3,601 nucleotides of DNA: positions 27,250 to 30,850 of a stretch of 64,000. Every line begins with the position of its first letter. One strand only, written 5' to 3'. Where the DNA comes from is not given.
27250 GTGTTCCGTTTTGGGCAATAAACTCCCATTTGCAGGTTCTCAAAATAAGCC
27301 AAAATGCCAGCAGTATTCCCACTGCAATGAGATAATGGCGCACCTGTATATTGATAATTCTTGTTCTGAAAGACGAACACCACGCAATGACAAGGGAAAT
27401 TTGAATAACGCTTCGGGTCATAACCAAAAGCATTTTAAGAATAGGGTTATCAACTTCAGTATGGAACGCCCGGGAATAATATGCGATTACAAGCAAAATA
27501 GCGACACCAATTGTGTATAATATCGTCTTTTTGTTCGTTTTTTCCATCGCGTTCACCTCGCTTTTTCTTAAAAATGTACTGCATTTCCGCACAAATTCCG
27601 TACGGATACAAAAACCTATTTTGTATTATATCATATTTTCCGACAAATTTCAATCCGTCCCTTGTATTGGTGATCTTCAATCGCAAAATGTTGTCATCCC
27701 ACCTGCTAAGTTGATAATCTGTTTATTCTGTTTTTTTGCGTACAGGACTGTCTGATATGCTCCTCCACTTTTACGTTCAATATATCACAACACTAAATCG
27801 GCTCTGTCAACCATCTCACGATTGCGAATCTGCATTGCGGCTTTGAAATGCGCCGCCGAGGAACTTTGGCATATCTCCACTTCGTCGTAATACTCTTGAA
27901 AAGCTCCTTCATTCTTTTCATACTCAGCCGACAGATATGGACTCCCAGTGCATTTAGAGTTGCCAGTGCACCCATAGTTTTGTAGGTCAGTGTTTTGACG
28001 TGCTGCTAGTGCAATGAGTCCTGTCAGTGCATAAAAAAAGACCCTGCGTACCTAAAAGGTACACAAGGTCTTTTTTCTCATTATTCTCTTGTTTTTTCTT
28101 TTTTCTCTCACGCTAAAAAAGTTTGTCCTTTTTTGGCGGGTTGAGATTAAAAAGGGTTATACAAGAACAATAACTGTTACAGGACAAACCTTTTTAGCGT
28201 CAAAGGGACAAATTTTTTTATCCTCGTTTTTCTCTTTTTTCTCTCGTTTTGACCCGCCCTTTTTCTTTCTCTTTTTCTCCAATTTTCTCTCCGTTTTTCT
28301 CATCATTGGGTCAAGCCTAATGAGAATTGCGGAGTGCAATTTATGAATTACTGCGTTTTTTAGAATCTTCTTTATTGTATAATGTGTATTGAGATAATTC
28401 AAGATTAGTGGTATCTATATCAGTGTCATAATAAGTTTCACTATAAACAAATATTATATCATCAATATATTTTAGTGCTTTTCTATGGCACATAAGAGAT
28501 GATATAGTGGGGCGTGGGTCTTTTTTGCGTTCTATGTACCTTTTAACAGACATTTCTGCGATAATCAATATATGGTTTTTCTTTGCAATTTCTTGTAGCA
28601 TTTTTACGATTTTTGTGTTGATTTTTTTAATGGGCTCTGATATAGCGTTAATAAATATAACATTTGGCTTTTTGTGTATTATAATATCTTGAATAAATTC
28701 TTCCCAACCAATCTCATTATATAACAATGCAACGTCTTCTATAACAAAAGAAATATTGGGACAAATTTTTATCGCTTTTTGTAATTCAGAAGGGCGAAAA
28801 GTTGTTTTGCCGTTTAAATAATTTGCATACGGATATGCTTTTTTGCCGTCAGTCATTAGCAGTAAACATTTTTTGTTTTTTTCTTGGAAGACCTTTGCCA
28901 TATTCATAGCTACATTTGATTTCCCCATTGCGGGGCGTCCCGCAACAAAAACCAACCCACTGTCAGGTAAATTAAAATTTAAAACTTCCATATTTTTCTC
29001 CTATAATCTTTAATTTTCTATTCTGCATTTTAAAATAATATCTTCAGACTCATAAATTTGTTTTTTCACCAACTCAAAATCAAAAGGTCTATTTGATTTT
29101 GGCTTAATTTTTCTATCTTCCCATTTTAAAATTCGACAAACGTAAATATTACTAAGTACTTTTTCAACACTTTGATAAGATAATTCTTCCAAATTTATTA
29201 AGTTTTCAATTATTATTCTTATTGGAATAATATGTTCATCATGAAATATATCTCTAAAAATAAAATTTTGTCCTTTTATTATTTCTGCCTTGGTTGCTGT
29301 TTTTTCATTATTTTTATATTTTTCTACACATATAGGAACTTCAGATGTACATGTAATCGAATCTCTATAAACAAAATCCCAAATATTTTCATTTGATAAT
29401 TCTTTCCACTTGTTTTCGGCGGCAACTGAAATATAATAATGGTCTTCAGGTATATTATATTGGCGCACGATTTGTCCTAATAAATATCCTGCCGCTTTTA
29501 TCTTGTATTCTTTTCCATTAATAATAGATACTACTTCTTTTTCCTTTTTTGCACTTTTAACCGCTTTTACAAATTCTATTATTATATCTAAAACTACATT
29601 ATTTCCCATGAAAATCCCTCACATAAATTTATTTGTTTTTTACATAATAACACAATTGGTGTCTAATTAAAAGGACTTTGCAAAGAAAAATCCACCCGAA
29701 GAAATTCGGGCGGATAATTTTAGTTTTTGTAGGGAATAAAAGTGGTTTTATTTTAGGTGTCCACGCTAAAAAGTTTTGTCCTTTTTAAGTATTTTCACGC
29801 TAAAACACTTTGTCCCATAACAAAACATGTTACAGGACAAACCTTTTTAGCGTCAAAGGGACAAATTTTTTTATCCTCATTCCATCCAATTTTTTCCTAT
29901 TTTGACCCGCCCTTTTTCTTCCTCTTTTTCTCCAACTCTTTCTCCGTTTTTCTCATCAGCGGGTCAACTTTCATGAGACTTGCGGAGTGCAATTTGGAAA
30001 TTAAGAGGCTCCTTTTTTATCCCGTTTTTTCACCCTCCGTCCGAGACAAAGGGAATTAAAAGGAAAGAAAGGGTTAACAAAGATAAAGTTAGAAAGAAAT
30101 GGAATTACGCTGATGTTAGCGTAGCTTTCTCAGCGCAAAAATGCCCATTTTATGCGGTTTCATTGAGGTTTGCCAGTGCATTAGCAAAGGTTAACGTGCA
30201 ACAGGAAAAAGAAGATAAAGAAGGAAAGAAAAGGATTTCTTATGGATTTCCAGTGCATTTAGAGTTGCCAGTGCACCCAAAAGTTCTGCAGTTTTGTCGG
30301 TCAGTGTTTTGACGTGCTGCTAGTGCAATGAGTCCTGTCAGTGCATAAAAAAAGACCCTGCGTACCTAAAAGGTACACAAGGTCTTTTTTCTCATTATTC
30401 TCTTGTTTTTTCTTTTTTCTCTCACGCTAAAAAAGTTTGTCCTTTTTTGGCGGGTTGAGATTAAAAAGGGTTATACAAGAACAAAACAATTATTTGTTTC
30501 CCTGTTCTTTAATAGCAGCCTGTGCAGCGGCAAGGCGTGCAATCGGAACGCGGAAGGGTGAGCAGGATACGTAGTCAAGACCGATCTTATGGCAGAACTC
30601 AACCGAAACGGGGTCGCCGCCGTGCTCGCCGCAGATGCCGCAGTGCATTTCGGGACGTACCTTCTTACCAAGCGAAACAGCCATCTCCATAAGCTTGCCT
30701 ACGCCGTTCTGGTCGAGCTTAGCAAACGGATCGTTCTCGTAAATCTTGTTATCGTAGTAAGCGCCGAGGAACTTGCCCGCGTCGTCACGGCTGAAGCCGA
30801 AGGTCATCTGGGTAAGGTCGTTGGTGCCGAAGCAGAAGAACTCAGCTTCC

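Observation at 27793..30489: AT-rich 2.1-kb insert between 226/235-bp direct repeats: stand-alone DnaB-core ATPase + small His-Me-finger-like protein (candidate integrated mini-replicon/satellite or novel two-gene defence module)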

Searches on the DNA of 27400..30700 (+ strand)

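Call 30: search_rna_families(source=window, start=27400, end=30700, threshold=evalue, max_evalue=5, show_alignments=2)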
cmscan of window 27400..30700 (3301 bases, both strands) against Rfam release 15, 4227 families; matches with E-value up to 5: 12.
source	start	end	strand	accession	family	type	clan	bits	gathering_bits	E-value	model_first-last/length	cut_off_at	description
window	28034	28158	-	RF00515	PyrR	Cis-reg;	-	30.1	54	0.2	1-115/115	no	PyrR binding site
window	30348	30472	-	RF00515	PyrR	Cis-reg;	-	30.1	54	0.2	1-115/115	no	PyrR binding site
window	28033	28107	-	RF02397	sau-5971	Gene; sRNA;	-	27.2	90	0.068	1-96/96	no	Staphylococcus sRNA sau-5971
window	30347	30421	-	RF02397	sau-5971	Gene; sRNA;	-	27.2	90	0.068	1-96/96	no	Staphylococcus sRNA sau-5971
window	28040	28175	-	RF02607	AbsR25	Gene; sRNA;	-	24.7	47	0.28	1-164/164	no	Acinetobacter sRNA 25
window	29758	29863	+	RF04134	MIR7504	Gene; miRNA;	-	21.8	83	1.6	1-124/124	no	MIR7504 microRNA precursor family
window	29203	29228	-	RF01319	CRISPR-DR6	Gene; CRISPR;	-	21.3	39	0.43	1-30/30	no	CRISPR RNA direct repeat element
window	28092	28213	+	RF03933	MIR6445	Gene; miRNA;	-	20.7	100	1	1-117/117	no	MIR6445 microRNA precursor family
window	29662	29718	+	RF02901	AaHKsRNA41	Gene; sRNA;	-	19.6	97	0.18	1-187/187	no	Aggregatibacter sRNA 41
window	29794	29856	-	RF04128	MIR8562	Gene; miRNA;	-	18.8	211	2.6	1-242/242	no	MIR8562 microRNA precursor family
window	28032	28077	+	RF04157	MIR9486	Gene; miRNA;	-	17.8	100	4.7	1-119/119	no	MIR9486 microRNA precursor family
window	30350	30491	+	RF01265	snR42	Gene; snRNA; snoRNA; HACA-box;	CL00032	16.6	61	0.3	1-349/349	no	Small nucleolar RNA snR42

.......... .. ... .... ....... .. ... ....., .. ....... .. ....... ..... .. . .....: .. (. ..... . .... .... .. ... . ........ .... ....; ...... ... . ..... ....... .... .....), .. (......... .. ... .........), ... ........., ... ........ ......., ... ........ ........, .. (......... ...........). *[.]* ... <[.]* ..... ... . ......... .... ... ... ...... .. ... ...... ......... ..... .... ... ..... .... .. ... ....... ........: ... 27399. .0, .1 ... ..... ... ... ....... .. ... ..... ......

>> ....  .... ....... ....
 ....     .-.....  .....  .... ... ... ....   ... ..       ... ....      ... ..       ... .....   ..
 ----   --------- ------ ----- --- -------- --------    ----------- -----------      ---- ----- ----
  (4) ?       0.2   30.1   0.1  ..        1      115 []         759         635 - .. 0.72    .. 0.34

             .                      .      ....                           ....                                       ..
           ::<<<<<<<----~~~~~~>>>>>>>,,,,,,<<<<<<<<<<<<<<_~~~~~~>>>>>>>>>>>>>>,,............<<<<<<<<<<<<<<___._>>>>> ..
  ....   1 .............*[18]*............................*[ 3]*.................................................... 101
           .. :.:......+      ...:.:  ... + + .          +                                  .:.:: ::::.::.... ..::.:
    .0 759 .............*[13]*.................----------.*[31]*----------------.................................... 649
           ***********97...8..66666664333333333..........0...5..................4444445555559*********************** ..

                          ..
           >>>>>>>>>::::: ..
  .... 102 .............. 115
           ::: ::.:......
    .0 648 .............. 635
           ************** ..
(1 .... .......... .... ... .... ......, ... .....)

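Call 74: search_dna_similar(query=window:28175-29827:+, collection=plasmids, mode=distant, max_rows=10)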
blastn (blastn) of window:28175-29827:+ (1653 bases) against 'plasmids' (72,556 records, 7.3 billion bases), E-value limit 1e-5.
No match.

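Call 75: search_dna_similar(query=window:28175-29827:+, collection=phages, mode=distant, max_rows=10)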
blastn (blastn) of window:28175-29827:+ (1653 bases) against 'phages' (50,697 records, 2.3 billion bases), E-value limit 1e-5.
No match.

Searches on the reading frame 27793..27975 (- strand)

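Call 5: search_protein_families(library=pfam, proteins=[window:27793-27975:-], max_evalue=1)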
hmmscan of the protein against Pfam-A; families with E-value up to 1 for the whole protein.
window:27793-27975:- (60 aa): 2 families
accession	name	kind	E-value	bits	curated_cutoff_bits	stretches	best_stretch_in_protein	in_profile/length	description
PF25050.1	TARBP1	-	0.16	11.7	27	1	4-41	112-149/220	TARBP1 domain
PF18488.6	WYL_3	-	0.2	12.5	25.3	1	17-37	3-23/63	WYL domain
